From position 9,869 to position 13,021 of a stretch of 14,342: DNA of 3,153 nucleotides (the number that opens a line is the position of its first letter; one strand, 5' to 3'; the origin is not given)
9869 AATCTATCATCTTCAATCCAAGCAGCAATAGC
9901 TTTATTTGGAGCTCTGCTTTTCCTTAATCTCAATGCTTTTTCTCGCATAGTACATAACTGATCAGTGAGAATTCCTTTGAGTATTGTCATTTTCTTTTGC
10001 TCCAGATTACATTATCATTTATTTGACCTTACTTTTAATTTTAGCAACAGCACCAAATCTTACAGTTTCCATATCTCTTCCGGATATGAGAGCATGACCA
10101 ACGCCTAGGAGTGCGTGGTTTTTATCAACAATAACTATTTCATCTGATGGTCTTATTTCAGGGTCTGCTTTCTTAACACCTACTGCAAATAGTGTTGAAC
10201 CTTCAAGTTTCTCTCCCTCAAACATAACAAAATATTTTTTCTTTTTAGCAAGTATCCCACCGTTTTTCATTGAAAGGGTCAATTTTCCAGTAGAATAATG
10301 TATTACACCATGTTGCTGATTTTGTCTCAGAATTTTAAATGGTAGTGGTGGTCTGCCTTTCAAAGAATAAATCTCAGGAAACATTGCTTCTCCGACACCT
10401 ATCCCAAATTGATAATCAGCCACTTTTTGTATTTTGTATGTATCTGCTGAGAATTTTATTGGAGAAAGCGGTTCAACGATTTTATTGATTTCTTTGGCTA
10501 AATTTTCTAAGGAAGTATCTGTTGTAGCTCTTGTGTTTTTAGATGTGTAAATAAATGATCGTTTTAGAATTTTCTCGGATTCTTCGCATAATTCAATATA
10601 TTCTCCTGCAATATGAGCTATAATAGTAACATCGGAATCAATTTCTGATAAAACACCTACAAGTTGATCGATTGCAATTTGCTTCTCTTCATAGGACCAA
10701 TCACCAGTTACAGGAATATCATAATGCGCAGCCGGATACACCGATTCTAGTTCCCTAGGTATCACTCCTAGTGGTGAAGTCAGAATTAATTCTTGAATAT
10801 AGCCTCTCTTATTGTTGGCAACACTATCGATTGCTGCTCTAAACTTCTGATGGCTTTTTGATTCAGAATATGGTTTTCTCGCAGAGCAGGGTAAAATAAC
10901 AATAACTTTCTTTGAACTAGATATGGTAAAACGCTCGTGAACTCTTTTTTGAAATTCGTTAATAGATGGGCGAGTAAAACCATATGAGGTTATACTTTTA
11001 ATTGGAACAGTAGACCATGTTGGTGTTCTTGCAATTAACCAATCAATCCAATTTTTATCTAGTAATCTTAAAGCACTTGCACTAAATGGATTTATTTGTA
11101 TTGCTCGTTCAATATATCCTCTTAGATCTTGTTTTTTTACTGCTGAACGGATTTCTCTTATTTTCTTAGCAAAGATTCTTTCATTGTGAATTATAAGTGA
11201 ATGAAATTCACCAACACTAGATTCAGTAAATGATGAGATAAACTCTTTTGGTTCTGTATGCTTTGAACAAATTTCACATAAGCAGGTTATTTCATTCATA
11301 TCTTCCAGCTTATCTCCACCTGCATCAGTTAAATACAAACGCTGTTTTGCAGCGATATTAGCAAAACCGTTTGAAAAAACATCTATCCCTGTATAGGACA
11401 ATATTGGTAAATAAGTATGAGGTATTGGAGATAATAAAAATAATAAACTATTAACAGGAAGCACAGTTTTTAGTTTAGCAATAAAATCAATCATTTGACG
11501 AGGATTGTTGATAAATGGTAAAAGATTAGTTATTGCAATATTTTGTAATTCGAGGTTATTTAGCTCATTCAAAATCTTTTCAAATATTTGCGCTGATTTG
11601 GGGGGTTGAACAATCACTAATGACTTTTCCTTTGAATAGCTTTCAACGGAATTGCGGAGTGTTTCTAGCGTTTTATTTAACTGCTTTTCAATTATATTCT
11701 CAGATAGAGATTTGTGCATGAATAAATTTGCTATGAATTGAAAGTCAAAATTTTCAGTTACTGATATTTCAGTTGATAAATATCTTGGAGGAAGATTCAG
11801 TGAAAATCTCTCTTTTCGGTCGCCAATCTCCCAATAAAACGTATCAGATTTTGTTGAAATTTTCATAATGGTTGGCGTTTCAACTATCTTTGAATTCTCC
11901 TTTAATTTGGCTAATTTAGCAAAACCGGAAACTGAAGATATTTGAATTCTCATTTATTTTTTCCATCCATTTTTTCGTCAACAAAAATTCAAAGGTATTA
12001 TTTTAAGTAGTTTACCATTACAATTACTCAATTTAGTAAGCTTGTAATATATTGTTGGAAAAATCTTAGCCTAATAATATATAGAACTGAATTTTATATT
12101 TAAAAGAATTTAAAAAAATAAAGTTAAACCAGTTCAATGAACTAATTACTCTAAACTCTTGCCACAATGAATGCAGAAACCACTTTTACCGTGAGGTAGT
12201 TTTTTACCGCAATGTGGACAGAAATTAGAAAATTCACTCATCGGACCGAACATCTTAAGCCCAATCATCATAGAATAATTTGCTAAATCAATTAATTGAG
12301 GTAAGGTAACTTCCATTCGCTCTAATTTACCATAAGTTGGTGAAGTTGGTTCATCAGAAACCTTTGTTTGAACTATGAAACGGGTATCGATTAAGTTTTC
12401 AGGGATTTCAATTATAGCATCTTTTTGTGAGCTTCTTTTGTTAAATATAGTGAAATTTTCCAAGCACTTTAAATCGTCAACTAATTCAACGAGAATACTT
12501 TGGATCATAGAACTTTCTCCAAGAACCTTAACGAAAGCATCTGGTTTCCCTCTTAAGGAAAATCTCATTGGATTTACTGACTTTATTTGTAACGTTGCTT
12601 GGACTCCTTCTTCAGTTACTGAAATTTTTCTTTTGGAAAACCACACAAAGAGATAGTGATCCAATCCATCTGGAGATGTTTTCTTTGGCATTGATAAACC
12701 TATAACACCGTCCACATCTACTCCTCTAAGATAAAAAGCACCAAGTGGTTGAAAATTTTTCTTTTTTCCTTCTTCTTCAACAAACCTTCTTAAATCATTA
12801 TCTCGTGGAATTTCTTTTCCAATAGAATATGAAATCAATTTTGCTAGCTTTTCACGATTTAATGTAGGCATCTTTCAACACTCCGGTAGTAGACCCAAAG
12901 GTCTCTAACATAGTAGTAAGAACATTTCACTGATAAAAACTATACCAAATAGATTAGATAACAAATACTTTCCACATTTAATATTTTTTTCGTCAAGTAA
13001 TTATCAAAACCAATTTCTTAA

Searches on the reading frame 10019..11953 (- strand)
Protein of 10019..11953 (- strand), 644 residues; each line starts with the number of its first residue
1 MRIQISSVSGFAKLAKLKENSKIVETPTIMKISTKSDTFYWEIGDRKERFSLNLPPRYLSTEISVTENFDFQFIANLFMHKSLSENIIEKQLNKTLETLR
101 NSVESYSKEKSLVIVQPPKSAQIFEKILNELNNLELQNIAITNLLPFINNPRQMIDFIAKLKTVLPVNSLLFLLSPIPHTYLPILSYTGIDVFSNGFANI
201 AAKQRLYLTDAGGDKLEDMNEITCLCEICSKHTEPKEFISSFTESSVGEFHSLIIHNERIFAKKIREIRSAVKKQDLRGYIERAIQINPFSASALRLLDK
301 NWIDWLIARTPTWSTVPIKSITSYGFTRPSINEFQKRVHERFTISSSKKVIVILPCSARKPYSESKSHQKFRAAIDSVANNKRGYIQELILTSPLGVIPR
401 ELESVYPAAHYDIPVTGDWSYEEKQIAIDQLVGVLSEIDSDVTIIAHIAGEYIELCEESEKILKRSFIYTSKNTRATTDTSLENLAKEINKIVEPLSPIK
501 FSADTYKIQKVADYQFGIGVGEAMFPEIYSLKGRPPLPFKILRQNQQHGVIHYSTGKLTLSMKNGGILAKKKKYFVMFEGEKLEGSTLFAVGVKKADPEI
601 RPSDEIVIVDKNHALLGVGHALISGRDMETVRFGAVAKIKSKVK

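Call 24: search_protein_families(library=pfam, proteins=[window:10019-11953:-], max_evalue=0.001)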
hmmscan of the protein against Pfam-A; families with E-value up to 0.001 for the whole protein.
window:10019-11953:- (644 aa): 4 families
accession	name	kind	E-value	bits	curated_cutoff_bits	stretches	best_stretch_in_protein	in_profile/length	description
PF17884.7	DUF5591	-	3.1e-51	173.6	26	1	331-488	1-149/150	Domain of unknown function (DUF5591)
PF01702.25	TGT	-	2.8e-17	63.3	26.3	1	82-286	140-353/357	Queuine tRNA-ribosyltransferase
PF01472.26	PUA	-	1.3e-11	44.7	24.8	1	584-641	15-72/74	PUA domain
PF14810.12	TGT_C2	-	3.4e-06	27.6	25.3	1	507-570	2-67/72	Patch-forming domain C2 of tRNA-guanine transglycosylase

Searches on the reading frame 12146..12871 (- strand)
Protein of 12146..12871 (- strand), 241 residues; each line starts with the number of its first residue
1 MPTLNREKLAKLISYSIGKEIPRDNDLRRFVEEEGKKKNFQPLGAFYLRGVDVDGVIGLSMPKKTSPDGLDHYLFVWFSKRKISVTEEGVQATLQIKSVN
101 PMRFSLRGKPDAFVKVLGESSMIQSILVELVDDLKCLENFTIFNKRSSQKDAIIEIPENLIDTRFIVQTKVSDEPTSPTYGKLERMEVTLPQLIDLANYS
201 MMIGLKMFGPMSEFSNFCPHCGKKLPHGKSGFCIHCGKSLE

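Call 24: search_protein_families(library=pfam, proteins=[window:12146-12871:-], max_evalue=0.001)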
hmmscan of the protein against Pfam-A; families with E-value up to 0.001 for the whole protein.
window:12146-12871:- (241 aa): 2 families
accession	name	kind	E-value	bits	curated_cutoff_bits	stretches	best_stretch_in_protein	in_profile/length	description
PF13240.11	Zn_Ribbon_1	-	0.00038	20.6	25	0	217-240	1-23/23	zinc-ribbon domain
PF12773.13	DZR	-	0.00084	19.9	27.3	0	215-240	12-34/45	Double zinc ribbon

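Call 40: find_homologous_proteins(query=window:12146-12871:-, max_evalue=0.001)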
Query window:12146-12871:- (241 aa): 30 proteins with E <= 0.001 among 326 candidates.
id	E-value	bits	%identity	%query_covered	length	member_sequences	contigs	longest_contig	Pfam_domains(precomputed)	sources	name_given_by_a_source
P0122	3.3e-145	500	92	100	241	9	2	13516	-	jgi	-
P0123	1.1e-131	456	83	100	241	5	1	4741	-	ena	-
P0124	1.8e-120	419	78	100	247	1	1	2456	PF13240.12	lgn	-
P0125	5.2e-119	414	75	100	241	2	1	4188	PF13240.12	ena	-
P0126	5.5e-118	411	75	100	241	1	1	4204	PF13240.12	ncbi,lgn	ncbi:MAG: zinc ribbon domain-containing protein [Candidatus Thorarchaeota archaeon]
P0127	5.5e-116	404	75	100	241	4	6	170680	-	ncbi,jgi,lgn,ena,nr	ncbi:MAG TPA: zinc ribbon domain-containing protein [candidate division Zixibacteria bacterium]|nr:z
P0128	2.6e-114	399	73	100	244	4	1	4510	-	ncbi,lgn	-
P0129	2.8e-112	392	72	100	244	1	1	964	-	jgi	jgi:hypothetical protein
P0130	5.9e-111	388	71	99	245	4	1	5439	-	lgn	-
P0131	8.5e-111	387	70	100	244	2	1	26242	-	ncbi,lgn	-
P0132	9.1e-111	387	69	99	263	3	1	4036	PF13240.12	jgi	-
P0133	1.6e-110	386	70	100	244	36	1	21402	-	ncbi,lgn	-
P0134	4.4e-110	385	71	100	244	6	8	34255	-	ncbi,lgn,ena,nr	ncbi:MAG: zinc ribbon domain-containing protein [Asgard group archaeon]|nr:zinc ribbon domain-contai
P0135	1.4e-109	383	72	100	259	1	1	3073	PF13240.12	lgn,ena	-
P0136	3.3e-109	382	70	100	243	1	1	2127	-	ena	-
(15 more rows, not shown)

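Call 57: predict_structure(alignment_id=A2)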
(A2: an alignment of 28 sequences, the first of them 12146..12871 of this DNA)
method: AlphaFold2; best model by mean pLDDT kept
length: 241 residues; sequences in the alignment: 28
mean_pLDDT: 80.6   pTM: 0.79
mean pLDDT of the five models: 80.6, 78.9, 77.2, 75.3, 74.0
residues with pLDDT >= 90: 68; 70-90: 131; 50-70: 32; < 50: 10
segments of 3 or more residues with pLDDT < 50: 175-183
pLDDT, mean of each block of 10 residues (from residue 1): 70 71 95 96 88 89 85 93 84 81 79 68 80 82 91 94 93 57 64 84 75 66 71 80 66
secondary structure, 60 per line:
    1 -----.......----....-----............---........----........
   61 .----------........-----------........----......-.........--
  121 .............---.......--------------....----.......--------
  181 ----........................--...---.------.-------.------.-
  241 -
elements in order: H6-12 E17-20 H26-37 E41-48 E53-61 E72-79 E91-98 E103-108 H110-118 H121-133 E137-143 H158-161 E166-172 H185-208

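Call 63: fold_search(model_id=the predicted structure, library=pdb)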
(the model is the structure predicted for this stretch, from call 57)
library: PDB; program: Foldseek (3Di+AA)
matches with E <= 10: 500; with E <= 0.001: 1
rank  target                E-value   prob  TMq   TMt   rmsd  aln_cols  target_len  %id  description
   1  7tm3_4                9.7e-04  1.00  0.38  0.29   7.8       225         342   13  Structure of the rabbit 80S ribosome stalled on a 2-TMD Rhodopsin intermediate in complex with the multipass transloco (released 2022-10-19)
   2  3agb_B                5.0e-03  0.63  0.24  0.23  12.6       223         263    8  F218V mutant of the substrate-free form of red chlorophyll catabolite reductase from Arabidopsis thaliana (released 2010-09-01)
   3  9i78_4                2.8e-02  0.82  0.36  0.25  11.7       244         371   10  Cryo-EM structure of Chaetomium thermophilum ribosome-bound SND3 translocon (released 2025-11-12)
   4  2zxk_A                3.1e-02  0.35  0.25  0.24  12.6       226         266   10  Crystal structure of SeMet-Red chlorophyll catabolite reductase (released 2009-05-05)
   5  3agb_A                3.3e-02  0.33  0.28  0.26  12.4       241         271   10  F218V mutant of the substrate-free form of red chlorophyll catabolite reductase from Arabidopsis thaliana (released 2010-09-01)
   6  3l88_H                3.7e-02  0.08  0.13  0.16  17.1       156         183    8  Crystal structure of the human Adenovirus type 21 fiber knob (released 2010-04-14)
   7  5nvk_G                3.9e-02  0.21  0.14  0.18  15.0       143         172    9  Crystal structure of the human 4EHP-GIGYF1 complex (released 2017-07-26)
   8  3agc_B                4.4e-02  0.30  0.24  0.23  12.6       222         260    8  F218V mutant of the substrate-bound red chlorophyll catabolite reductase from Arabidopsis thaliana (released 2010-09-01)
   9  3dit_B                4.4e-02  0.08  0.11  0.14  14.3       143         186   12  Crystal structure of MAD MH2 domain (released 2009-05-12)
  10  6w6l_7                4.7e-02  0.82  0.43  0.37   8.4       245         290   11  Cryo-EM structure of the human ribosome-TMCO1 translocon (released 2020-09-02)
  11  8i0a                  4.7e-02  0.21  0.16  0.09  14.6       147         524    7  Structure of alpha-L-Arabinofuranosidase from Trametes hirsuta (released 2023-09-27)
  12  4q0k                  5.3e-02  0.21  0.20  0.28  13.9       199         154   10  Crystal Structure of Phytohormone Binding Protein from Medicago truncatula in complex with gibberellic acid (GA3) (released 2014-04-23)
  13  1p6a_A                5.6e-02  0.08  0.13  0.16  17.4       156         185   10  STRUCTURAL BASIS FOR VARIATION IN ADENOVIRUS AFFINITY FOR THE CELLULAR RECEPTOR CAR (S489Y MUTANT) (released 2004-05-11)
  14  5nvk_A                6.7e-02  0.16  0.14  0.18  15.1       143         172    9  Crystal structure of the human 4EHP-GIGYF1 complex (released 2017-07-26)
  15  4axg_B                7.5e-02  0.18  0.16  0.22  14.9       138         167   12  Structure of eIF4E-Cup complex (released 2012-08-29)
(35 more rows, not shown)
